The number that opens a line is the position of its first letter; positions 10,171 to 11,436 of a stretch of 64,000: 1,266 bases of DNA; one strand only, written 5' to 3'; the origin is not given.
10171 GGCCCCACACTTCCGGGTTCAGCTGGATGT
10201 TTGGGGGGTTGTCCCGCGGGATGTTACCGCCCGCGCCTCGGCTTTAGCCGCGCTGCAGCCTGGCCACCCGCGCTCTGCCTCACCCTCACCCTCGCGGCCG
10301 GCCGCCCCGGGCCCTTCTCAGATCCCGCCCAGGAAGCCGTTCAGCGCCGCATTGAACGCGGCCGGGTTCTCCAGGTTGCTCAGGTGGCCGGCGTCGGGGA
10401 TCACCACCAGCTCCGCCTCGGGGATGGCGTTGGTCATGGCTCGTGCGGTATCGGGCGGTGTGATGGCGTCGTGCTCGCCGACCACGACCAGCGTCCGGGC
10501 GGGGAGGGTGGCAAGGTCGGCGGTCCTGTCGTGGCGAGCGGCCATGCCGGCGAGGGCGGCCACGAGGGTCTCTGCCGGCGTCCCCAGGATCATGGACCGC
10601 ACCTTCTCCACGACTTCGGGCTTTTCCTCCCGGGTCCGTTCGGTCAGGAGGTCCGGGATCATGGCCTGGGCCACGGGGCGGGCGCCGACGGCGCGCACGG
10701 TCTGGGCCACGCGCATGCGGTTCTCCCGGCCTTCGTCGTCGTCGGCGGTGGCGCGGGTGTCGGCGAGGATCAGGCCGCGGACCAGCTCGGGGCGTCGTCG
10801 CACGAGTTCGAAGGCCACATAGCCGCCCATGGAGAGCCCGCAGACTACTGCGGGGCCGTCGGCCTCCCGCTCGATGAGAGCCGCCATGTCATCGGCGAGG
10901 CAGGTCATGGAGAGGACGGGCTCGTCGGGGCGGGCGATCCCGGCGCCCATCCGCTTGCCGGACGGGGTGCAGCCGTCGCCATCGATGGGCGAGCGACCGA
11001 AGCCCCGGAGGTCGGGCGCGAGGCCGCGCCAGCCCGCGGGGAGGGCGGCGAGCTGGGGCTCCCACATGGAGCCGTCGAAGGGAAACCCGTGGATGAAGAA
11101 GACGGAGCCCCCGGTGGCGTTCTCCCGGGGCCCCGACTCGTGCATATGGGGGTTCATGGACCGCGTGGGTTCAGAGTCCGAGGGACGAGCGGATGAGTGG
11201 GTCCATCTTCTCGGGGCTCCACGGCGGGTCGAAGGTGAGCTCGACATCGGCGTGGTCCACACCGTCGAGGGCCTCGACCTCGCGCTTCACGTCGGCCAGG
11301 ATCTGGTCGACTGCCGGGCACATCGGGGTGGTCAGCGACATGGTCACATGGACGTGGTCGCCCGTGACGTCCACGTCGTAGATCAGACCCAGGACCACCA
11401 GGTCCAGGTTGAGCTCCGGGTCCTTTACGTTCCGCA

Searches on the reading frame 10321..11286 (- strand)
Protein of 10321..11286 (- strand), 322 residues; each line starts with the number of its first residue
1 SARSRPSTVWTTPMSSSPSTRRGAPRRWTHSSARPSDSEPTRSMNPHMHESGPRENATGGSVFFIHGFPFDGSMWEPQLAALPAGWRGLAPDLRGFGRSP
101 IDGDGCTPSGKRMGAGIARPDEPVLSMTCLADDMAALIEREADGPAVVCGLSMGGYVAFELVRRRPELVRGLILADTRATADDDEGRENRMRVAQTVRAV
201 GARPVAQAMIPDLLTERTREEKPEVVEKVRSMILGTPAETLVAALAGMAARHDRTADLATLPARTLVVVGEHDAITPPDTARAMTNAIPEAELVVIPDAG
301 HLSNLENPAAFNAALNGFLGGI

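Call 24: search_protein_families(library=pfam, proteins=[window:10321-11286:-], max_evalue=0.00001)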
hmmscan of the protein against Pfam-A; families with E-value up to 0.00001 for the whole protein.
window:10321-11286:- (322 aa): 6 families
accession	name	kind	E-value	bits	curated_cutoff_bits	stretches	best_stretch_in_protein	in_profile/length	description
PF12697.13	Abhydrolase_6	-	1.4e-27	98.2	26.3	1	62-314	1-217/217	Alpha/beta hydrolase family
PF00561.26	Abhydrolase_1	-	5.2e-26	92.2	25.8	1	62-308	3-245/245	alpha/beta hydrolase fold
PF12146.15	Hydrolase_4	-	4.3e-17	62.7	27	1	60-302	5-233/239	Serine aminopeptidase, S33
PF03096.20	Ndr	-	3.8e-10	39.4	23.3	1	108-321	63-278/283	Ndr family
PF00975.26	Thioesterase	-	7.8e-08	33.2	26.4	1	119-306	40-212/226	Thioesterase domain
PF08386.16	Abhydrolase_4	-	1.9e-07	31.6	21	1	260-319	32-91/103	TAP-like protein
